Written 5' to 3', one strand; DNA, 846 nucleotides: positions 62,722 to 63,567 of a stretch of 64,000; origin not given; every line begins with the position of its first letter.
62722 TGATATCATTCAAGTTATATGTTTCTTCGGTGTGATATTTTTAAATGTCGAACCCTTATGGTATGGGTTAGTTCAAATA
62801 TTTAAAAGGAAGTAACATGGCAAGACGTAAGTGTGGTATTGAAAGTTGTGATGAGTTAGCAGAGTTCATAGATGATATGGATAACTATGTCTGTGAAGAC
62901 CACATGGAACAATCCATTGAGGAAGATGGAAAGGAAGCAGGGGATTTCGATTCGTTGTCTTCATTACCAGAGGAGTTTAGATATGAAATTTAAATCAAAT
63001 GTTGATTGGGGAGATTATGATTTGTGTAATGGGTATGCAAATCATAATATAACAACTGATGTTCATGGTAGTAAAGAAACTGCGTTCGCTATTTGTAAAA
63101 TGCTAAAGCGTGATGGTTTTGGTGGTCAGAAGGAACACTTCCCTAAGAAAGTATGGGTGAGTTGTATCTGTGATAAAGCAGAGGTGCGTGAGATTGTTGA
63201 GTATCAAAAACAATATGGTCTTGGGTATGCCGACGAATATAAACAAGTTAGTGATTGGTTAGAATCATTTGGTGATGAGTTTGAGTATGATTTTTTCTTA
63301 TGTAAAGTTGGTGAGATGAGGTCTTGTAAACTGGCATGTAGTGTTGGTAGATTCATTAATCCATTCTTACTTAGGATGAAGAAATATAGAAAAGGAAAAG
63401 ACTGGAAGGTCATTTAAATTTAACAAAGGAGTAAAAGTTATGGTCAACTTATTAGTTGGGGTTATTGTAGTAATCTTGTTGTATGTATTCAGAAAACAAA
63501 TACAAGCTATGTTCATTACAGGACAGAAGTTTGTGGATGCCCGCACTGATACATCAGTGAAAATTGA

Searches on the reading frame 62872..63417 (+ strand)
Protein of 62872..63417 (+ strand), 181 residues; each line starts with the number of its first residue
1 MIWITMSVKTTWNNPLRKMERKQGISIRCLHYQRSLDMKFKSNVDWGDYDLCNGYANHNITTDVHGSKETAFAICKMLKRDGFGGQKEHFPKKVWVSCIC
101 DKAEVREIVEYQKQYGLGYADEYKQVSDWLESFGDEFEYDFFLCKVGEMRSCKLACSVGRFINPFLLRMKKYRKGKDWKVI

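Call 25: search_protein_families(library=pfam, proteins=[window:62872-63417:+], max_evalue=0.01)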
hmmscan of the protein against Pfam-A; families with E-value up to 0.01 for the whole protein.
window:62872-63417:+ (181 aa): 0 families

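Call 49: find_encoding_contigs(protein=window:62872-63417:+, flank=10000, max_places=2)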
Protein window:62872-63417:+ (181 aa): no gene with exactly this product is on record in the collection.
